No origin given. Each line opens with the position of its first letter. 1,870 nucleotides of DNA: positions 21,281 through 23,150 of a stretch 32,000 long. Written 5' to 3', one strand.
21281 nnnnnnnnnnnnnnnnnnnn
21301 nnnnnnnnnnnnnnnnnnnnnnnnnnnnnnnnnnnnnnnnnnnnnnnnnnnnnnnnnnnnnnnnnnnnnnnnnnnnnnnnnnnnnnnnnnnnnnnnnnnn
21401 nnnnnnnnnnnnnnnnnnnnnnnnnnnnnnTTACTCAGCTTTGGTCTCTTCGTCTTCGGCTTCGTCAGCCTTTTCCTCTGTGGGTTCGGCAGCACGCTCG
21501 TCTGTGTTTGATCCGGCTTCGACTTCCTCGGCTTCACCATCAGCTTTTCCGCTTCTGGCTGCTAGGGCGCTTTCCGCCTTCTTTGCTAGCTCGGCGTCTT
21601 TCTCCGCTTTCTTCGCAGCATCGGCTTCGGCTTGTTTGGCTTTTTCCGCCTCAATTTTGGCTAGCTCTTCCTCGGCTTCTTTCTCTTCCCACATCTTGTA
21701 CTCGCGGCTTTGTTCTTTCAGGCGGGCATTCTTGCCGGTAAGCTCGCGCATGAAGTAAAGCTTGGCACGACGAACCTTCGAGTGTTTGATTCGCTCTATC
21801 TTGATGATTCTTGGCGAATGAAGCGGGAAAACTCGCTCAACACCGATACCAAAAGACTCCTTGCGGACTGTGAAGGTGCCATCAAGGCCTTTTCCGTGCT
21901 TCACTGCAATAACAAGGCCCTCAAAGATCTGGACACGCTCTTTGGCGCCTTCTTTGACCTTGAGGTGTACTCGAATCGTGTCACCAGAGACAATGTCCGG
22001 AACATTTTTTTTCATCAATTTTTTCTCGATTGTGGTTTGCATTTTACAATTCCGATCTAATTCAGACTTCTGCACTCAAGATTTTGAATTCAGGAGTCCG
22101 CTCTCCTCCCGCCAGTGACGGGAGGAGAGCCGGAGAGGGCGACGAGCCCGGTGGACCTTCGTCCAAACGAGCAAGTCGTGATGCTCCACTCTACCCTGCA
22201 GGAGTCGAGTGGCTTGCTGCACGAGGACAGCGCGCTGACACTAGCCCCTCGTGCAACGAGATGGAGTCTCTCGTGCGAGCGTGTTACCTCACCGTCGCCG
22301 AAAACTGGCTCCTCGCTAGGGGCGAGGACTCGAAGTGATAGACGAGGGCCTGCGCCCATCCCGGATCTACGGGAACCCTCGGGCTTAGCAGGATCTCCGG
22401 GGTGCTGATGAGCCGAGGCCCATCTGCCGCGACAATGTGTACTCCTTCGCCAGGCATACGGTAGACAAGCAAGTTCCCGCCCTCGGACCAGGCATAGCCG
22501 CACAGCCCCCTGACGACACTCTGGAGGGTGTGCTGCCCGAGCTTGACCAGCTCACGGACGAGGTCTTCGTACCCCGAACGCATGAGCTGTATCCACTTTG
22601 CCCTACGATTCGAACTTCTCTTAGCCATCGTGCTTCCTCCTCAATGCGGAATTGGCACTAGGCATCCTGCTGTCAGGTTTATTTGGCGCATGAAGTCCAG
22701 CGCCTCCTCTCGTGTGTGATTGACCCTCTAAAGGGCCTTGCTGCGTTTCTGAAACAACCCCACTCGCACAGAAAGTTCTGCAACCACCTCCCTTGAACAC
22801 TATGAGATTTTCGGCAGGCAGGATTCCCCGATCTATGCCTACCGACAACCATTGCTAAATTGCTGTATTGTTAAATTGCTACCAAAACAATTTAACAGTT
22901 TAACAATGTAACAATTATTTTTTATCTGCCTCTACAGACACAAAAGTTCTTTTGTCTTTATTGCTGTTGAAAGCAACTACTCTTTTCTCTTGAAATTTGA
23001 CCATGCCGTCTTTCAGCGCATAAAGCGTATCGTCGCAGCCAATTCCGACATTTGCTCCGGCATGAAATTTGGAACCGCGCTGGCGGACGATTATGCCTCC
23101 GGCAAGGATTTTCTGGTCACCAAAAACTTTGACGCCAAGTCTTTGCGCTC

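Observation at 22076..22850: GC-rich (about 60%) 0.8-kb insert between rpmA and rplS: an orphan RelE/ParE-like ORF in hairpin-rich sequence that looks non-coding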

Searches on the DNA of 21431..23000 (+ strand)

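Call 6: search_rna_families(source=window, start=21900, end=23000, threshold=evalue, max_evalue=10, show_alignments=3)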
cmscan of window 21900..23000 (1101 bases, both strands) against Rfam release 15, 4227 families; matches with E-value up to 10: 10.
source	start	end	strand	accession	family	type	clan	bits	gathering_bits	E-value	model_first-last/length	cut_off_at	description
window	22858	22926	-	RF00539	snoMe28S-Cm788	Gene; snRNA; snoRNA; CD-box;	-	22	45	4.1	1-74/74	no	Small nucleolar RNA Me28S-Cm788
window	22851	22914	-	RF04051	mir-8517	Gene; miRNA;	-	21.9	70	0.1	1-108/108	no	mir-8517 microRNA precursor family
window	22859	22971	+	RF00121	MicC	Gene; sRNA;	-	20.5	90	3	1-123/123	no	MicC RNA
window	22097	22134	-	RF04209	MIR7533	Gene; miRNA;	-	18.9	230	0.41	1-249/249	no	MIR7533 microRNA precursor family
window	22800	22925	-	RF02319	TtnuHACA12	Gene; snRNA; snoRNA; HACA-box;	-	18.9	80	9.2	1-131/131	no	Tetrahymena snoRNA TtnuHACA12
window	22858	22946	-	RF02325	TtnuHACA18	Gene; snRNA; snoRNA; HACA-box;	-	18.2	100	8.2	1-130/130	no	Tetrahymena snoRNA TtnuHACA18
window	22098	22132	-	RF03837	mir-3138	Gene; miRNA;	-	17.8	90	7.8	1-82/82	no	mir-3138 microRNA precursor family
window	22848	22918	-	RF03605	MIR4221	Gene; miRNA;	-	17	100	3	1-132/132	no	MIR4221 microRNA precursor family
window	22094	22132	+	RF04211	MIR5185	Gene; miRNA;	-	16.9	101.7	3.4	1-111/111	no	MIR5185 microRNA precursor family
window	22097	22134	+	RF04209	MIR7533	Gene; miRNA;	-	16.1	230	2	1-249/249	no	MIR7533 microRNA precursor family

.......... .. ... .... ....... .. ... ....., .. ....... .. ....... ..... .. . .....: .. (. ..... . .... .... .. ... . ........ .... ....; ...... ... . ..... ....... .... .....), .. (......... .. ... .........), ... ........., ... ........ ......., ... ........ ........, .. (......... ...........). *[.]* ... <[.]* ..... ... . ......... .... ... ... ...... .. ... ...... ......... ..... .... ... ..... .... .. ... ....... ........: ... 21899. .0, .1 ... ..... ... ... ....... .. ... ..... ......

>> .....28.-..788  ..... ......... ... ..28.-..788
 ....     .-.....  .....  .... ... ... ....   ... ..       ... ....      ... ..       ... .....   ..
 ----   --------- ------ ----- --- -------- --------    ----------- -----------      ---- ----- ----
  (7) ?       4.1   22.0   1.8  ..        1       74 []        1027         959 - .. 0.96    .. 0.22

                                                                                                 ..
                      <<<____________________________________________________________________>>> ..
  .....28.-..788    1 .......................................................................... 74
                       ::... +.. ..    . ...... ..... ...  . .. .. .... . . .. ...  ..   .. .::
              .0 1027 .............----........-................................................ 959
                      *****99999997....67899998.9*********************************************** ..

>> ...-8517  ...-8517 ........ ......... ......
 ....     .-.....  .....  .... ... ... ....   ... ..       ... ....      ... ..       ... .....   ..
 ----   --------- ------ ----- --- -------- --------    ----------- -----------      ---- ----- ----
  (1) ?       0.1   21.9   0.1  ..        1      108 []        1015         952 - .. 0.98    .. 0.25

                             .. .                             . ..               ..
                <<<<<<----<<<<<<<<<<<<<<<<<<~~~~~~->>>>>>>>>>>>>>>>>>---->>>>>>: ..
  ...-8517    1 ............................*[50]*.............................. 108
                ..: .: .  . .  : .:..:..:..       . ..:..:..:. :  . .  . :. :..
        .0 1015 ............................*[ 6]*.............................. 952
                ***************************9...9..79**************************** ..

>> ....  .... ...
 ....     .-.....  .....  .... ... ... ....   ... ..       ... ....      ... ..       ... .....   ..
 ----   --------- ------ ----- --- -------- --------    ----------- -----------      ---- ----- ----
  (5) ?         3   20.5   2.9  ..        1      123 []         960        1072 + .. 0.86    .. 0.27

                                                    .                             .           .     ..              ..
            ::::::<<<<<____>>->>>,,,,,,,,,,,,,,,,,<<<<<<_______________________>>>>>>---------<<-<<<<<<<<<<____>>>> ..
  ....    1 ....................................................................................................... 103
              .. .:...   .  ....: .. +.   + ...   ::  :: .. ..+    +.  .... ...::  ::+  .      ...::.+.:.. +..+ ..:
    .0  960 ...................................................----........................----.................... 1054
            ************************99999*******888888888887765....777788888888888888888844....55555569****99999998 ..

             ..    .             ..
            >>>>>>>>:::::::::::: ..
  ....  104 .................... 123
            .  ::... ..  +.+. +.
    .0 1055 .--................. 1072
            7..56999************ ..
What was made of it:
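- On Rfam L19 leader (RF00556) and every other Rfam 15 family (RNase P, tmRNA, 6S, group I/II introns, GOLLD, ROOL, OLE, HEARO and others): Only chance miRNA/snoRNA hits at E up to 10 in 21900-23000 (call 6).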

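Call 17: search_dna_similar(query=window:22043-22914:+, collection=phages, mode=distant, max_evalue=0.01)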
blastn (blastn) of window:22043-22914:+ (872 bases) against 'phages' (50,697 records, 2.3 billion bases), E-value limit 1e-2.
No match.

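Call 18: search_dna_similar(query=window:22043-22914:+, collection=plasmids, mode=distant, max_evalue=0.01)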
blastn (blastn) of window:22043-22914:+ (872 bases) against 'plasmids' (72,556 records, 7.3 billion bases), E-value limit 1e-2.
No match.
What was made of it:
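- Tried and rejected: BLASTN of the block against phages and plasmids: no match (calls 17, 18).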

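Call 26: search_rna_families(sources=[L003, L004, L010, L012, L013, L017], threshold=evalue, max_evalue=0.1)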
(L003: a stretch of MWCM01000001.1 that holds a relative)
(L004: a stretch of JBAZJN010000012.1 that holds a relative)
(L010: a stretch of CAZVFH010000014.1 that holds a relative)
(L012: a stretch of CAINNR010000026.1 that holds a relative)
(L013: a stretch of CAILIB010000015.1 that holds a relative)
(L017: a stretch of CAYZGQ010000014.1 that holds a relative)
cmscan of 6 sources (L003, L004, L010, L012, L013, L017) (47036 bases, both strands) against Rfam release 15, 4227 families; matches with E-value up to 0.1: 2.
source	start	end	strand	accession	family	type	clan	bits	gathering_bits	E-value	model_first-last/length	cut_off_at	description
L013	7200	7271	+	RF00005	tRNA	Gene; tRNA;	CL00001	68.8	29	4.9e-13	1-71/71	no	tRNA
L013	7200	7272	-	RF04354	Plastid-ycf2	Cis-reg;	-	30.1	65.7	0.025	1-75/75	no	Plastid-ycf2 5UTR RNA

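Call 64: build_rna_model(alignment_id=A5, structure=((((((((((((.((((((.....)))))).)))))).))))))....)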
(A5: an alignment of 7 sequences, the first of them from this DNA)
Model R1 built from alignment A5 (7 sequences, 48 columns); structure: as given.
model positions 47; base pairs 18; branch points 0; effective number of sequences 7; information 0.934 bits per position. Calibrated on 0.2 Mb of random sequence (short: E-values are rough).
structure used (alignment columns):
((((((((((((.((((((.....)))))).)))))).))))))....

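Call 66: search_with_rna_model(model_id=R1, sources=[window, L003, L004, L005, L006, L007, L008, L009, L010, L011, L012, L013, L014, L015, L016, L017, L018, L019, L020, L021, L022, L023, L026, L031, L034, L039, L041, L042, L043, L050, L052, L056, L058, L062, L070, L072, L074, L075, L077, L078, L080, L081, L082, L083, L084, L087, L088, L089, L090, L091, L092, L093, L094, L095, L096, L097, L098, L099, L100, L101, L102, L103, L104, L105, L106, L107, L112, L113, L115, L117, L118, L123, L128, L135, L137, L139, L147, L148, L151, L153, L156], max_evalue=1, make_alignment=true)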
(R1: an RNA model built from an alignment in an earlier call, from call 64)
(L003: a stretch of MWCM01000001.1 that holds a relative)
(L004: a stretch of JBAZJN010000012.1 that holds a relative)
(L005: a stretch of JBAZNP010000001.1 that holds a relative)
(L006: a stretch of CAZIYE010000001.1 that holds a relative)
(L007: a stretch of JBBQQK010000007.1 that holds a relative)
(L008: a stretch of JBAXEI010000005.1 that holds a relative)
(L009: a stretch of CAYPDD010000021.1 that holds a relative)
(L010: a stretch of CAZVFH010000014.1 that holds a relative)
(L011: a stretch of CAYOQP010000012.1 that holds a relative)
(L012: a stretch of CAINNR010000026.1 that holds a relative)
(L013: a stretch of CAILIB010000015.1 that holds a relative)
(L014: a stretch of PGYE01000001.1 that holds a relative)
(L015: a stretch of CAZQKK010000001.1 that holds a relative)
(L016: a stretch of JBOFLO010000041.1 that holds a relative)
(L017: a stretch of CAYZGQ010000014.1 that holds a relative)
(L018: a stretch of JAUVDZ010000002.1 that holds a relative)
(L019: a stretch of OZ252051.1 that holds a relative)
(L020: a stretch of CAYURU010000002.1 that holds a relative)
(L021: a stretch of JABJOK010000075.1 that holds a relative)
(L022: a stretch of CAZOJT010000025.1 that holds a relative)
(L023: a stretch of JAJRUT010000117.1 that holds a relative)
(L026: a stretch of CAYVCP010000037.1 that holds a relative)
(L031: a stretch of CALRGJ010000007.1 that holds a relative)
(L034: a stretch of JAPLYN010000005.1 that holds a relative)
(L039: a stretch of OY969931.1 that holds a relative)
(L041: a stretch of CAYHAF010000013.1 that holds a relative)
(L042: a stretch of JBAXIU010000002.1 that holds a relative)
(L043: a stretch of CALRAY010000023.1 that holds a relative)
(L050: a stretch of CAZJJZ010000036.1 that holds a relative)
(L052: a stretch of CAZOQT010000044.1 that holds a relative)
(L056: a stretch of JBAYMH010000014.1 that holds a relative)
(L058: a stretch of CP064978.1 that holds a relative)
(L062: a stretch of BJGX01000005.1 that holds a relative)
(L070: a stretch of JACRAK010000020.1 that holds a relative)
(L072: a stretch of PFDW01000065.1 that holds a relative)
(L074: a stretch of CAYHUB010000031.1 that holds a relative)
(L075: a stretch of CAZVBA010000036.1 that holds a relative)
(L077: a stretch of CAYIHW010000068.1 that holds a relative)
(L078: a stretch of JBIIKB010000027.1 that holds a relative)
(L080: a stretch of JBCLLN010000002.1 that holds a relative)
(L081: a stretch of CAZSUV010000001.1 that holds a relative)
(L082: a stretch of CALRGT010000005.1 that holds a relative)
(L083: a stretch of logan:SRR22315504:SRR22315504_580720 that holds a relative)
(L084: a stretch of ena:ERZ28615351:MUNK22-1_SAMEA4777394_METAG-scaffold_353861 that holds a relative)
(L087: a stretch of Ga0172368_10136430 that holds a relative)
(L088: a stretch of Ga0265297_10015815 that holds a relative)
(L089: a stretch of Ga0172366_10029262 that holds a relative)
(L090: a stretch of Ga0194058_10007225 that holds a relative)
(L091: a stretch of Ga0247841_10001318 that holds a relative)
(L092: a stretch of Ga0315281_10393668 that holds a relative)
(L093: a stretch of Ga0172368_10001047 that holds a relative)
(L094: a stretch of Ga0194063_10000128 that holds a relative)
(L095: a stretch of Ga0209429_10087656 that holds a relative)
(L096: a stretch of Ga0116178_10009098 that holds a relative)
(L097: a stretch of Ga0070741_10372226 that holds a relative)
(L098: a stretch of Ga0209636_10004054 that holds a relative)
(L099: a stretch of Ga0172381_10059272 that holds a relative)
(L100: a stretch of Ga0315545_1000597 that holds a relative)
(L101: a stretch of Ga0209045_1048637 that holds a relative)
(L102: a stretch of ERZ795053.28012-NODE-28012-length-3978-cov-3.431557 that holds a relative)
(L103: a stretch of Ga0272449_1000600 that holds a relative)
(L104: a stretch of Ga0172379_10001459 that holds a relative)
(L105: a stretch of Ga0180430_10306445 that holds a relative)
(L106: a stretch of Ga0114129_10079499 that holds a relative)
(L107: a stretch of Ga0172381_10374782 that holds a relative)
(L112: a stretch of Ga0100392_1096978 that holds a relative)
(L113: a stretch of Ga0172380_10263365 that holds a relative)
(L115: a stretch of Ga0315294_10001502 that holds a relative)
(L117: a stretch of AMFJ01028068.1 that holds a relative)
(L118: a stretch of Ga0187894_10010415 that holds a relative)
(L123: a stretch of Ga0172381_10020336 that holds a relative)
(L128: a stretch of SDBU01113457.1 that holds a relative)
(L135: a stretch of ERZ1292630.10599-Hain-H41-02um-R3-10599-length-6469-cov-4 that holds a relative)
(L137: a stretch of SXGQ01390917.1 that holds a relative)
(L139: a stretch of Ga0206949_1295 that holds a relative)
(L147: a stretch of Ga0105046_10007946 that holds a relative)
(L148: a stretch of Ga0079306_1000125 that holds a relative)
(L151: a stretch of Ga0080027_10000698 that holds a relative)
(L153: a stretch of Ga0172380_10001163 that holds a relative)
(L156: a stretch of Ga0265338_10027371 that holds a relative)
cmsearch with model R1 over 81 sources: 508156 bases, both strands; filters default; matches with E-value up to 1: 19.
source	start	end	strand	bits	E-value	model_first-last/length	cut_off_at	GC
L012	3911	3957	+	56.7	7.5e-12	1-47/47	no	0.34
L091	3454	3500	+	56.2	9.9e-12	1-47/47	no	0.4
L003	3793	3840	+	55.9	1.2e-11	1-47/47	no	0.38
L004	3834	3880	+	55.5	1.6e-11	1-47/47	no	0.38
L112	1372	1419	+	52.6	1e-10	1-47/47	no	0.4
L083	2051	2098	+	51.5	2e-10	1-47/47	no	0.42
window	22059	22101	-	37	1.9e-06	1-47/47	no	0.42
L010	3824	3871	+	31.7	5.3e-05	1-47/47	no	0.33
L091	3450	3496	-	27.3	0.00085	1-47/47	no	0.47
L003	3788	3835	-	25.8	0.0022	1-47/47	no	0.44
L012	3907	3953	-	25.2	0.0032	1-47/47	no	0.38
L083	2048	2093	-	24.9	0.0038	1-47/47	no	0.48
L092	1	46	+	24.1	0.0062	2-47/47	5'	0.46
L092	1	42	-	20.9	0.048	1-42/47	3'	0.48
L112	1368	1415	-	19.8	0.092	1-47/47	no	0.44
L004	3830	3876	-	18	0.29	1-47/47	no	0.43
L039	1480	1523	-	17.1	0.51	1-47/47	no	0.18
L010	3820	3867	-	16.3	0.88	1-47/47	no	0.4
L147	3205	3238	+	16.1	0.96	1-47/47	no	0.41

Alignment A6: 19 matches aligned to the model, 49 columns, each read 5' to 3' on its own strand. Consensus structure (alignment columns), stored with it:
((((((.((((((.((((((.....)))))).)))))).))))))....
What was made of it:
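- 22059..22101 (-): Terminal conserved hairpin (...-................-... core) ending 16 nt before the rplS start codon. It occurs only just upstream of rplS, and sense-strand scores are far higher than antisense (call 66).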

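Call 87: search_rna_families(sources=[L083, L088, L091, L107, L112, L092], threshold=evalue, max_evalue=0.5)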
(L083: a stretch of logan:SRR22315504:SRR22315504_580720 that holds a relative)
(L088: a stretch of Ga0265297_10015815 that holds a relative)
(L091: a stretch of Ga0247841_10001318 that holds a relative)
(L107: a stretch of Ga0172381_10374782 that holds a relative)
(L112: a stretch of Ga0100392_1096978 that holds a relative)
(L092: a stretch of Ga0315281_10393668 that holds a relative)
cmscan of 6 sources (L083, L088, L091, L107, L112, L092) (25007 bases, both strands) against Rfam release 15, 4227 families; matches with E-value up to 0.5: 1.
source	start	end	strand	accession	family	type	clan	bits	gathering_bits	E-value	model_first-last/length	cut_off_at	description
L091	4054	4192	-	RF00022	GcvB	Gene;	-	22.7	42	0.31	1-204/204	no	GcvB RNA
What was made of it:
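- On Rfam L19 leader (RF00556) and every other Rfam 15 family (RNase P, tmRNA, 6S, group I/II introns, GOLLD, ROOL, OLE, HEARO and others): Nothing in 11 related loci (calls 26, 87).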

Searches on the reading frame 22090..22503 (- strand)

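Call 7: search_protein_families(library=pfam, proteins=[window:22090-22503:-], max_evalue=10)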
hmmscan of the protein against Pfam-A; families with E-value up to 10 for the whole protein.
window:22090-22503:- (137 aa): 1 family
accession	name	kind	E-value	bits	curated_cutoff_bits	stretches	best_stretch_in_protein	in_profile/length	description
PF08995.15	NIP_1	-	0.041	14.7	25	1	86-121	39-74/82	Necrosis inducing protein-1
